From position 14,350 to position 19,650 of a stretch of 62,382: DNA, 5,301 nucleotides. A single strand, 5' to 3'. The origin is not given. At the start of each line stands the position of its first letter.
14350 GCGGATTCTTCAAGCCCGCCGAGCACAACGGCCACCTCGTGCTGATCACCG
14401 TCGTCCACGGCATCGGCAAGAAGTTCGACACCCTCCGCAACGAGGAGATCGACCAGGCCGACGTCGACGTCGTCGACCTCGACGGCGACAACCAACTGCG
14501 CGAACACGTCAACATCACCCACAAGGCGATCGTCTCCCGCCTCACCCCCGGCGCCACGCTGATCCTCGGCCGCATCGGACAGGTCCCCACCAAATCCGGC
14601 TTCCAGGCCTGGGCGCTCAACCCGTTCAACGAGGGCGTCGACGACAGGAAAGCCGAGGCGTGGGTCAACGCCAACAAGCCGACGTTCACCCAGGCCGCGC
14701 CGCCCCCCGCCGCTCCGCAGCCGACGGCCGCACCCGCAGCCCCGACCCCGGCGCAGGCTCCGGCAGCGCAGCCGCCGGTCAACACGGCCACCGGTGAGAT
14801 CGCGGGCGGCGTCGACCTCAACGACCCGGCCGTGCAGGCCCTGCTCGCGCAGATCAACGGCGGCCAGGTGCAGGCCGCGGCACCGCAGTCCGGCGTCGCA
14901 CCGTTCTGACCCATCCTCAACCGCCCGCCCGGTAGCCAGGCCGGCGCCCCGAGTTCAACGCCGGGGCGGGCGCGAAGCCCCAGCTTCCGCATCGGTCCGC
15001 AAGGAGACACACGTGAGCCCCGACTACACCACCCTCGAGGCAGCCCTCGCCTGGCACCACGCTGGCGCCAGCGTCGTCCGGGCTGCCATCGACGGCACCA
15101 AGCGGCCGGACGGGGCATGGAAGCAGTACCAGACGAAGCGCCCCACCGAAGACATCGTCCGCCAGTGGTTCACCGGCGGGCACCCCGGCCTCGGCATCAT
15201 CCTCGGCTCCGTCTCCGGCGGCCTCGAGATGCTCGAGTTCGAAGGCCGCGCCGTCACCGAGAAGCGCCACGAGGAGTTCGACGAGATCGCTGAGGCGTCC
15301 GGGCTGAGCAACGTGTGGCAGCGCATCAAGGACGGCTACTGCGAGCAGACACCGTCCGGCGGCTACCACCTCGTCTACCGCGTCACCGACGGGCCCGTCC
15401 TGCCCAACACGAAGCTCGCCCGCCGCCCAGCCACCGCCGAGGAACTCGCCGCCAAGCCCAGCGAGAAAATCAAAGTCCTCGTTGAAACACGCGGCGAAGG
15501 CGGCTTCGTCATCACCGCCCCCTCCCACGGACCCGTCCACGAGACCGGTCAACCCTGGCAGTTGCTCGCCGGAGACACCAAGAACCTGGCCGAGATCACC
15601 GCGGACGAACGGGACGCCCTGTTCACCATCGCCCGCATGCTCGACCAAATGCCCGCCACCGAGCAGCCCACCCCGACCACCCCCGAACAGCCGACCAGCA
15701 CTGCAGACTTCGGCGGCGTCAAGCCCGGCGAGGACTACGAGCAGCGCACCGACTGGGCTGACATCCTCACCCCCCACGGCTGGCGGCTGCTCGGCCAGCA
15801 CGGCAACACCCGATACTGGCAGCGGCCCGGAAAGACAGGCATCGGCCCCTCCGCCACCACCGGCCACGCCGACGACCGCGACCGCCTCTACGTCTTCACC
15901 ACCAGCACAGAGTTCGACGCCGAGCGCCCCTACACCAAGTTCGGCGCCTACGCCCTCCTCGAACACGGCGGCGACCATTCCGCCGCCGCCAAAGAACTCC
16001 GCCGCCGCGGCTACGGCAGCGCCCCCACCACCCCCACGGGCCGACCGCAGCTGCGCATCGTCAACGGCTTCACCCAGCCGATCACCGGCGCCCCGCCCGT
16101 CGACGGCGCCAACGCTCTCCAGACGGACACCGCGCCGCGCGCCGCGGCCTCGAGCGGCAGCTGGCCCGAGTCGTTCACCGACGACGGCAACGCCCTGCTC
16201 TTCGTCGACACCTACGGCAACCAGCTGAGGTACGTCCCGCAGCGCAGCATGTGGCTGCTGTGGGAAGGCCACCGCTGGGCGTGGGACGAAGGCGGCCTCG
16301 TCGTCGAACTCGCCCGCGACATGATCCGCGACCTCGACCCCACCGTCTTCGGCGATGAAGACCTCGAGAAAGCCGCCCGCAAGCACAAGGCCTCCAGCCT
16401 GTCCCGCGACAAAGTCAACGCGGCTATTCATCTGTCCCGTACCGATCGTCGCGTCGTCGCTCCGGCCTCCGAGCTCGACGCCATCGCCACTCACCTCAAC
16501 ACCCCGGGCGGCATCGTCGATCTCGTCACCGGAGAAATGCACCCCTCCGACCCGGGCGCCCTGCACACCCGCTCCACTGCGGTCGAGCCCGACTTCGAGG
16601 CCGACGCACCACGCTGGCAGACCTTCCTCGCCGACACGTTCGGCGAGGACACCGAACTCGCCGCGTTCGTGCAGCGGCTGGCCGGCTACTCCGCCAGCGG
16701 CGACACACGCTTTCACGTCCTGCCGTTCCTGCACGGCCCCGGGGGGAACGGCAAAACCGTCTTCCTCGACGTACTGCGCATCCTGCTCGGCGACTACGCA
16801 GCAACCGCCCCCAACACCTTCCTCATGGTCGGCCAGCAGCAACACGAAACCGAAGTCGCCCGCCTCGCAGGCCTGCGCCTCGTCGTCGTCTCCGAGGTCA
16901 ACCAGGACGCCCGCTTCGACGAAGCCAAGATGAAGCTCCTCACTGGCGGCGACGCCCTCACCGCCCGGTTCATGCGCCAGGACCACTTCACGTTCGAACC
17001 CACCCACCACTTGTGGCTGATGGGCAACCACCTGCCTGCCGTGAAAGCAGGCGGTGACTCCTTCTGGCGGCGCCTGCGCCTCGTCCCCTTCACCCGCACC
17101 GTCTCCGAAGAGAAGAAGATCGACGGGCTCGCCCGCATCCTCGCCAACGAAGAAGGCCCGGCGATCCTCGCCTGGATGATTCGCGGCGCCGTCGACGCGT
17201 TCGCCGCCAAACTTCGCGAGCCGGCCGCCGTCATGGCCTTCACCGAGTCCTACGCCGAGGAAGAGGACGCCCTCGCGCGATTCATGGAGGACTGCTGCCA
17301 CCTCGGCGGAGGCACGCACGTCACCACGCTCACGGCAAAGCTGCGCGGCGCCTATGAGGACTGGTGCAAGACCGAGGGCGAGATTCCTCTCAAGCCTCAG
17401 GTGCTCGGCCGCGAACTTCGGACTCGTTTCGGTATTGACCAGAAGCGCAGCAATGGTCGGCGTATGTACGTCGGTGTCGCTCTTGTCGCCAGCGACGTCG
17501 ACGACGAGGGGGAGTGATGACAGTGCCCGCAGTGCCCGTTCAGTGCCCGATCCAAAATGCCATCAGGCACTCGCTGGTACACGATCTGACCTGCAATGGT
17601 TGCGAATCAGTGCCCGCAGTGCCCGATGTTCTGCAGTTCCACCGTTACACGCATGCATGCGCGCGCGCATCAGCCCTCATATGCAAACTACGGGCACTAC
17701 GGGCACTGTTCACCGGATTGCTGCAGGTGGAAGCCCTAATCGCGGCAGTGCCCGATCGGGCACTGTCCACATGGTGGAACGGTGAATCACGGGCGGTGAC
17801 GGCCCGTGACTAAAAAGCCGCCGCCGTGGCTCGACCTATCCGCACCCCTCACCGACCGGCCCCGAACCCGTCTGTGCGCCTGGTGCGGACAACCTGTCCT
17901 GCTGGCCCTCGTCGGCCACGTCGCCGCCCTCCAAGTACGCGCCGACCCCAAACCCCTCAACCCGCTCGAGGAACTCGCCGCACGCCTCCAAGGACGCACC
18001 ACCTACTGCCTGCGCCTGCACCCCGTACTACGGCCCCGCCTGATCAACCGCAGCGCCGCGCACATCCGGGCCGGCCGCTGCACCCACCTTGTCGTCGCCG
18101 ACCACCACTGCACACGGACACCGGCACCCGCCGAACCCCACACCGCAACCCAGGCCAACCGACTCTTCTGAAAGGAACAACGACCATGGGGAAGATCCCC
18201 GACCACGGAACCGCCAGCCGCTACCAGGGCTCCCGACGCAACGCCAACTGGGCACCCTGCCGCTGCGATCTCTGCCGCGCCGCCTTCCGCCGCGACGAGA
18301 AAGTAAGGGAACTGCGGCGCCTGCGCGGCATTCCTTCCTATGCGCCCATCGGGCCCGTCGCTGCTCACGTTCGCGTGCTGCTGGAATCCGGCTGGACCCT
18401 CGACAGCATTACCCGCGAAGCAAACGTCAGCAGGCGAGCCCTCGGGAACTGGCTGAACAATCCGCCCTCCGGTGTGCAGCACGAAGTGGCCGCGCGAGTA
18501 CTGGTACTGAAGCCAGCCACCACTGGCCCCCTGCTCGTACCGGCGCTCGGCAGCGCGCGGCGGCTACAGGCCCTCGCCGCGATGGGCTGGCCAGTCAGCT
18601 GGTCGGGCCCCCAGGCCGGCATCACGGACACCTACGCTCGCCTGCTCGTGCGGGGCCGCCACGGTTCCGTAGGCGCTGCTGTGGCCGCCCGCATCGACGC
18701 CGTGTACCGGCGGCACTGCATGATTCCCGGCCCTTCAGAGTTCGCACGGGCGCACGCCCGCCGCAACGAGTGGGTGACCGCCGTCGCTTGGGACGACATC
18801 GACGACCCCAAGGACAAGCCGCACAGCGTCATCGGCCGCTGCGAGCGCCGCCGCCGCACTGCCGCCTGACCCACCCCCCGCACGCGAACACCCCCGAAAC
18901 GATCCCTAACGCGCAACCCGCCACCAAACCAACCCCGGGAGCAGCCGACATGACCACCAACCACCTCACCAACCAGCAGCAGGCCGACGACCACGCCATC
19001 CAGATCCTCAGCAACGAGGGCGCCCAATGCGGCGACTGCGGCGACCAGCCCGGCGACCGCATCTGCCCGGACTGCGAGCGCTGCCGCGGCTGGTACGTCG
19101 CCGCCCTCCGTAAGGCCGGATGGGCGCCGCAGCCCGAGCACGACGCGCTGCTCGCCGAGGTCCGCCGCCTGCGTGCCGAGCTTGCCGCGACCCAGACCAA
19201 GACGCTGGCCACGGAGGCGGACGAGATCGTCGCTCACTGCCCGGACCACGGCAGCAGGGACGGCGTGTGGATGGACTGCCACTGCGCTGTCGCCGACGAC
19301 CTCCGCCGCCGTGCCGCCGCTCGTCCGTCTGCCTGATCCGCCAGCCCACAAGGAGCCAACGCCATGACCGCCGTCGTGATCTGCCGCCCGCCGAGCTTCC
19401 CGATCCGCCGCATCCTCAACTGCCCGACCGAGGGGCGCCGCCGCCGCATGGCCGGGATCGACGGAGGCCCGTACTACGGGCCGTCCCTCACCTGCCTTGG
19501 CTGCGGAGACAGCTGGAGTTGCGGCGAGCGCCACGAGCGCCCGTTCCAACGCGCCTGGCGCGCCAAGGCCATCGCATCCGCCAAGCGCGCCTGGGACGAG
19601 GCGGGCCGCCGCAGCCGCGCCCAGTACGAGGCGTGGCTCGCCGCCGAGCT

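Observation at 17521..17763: Iteron-like array of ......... immediately downstream of the prim-pol/helicase gene: candidate replication origin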

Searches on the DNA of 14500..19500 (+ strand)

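Call 7: search_dna_similar(query=window:14500-19500:+, collection=phages, mode=near)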
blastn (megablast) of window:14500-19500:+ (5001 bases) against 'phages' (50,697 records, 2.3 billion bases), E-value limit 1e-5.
Records with a match: 4; places in all: 4; records where one place covers at least 80% of the query: 0.
Best place of each record, by identity: 60-80% 4.
By first word of the organism name: Arthrobacter 4.
By host as written in the record: Arthrobacter globiformis B-2979 2; Arthrobacter globiformis NRRL B-2979 SEA 2.
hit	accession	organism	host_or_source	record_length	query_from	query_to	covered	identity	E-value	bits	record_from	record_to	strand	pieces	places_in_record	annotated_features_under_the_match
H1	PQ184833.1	Arthrobacter phage RootBeer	Arthrobacter globiformis B-2979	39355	1996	2624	13%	73.2%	2e-51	211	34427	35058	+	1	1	48: DNA primase/helicase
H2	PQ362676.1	Arthrobacter phage ChuckDuck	Arthrobacter globiformis B-2979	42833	1996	2608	12%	73.5%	4e-54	220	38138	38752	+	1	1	59: DNA primase/helicase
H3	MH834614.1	Arthrobacter phage Judy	Arthrobacter globiformis NRRL B-2979 SEA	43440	1315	1490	4%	79.5%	1e-24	122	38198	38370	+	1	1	63: DNA primase/polymerase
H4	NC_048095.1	Arthrobacter phage Judy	Arthrobacter globiformis NRRL B-2979 SEA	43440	1315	1490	4%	79.5%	1e-24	122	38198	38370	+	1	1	63: DNA polymerase/primase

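Call 8: search_dna_similar(query=window:14500-19500:+, collection=plasmids, mode=near)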
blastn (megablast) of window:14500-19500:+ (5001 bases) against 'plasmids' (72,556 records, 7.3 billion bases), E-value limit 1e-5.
Records with a match: 1; places in all: 1; records where one place covers at least 80% of the query: 0.
Best place of each record, by identity: 90-95% 1.
By first word of the organism name: Streptomyces 1.
By predicted mobility (MOB-suite, as given by PLSDB): non-mobilizable 1.
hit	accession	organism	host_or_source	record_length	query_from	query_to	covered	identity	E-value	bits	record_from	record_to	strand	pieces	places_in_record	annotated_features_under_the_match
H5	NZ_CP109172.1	Streptomyces sp. NBC_01723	-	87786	4759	4801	1%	93.0%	2e-6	64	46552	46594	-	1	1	hypothetical protein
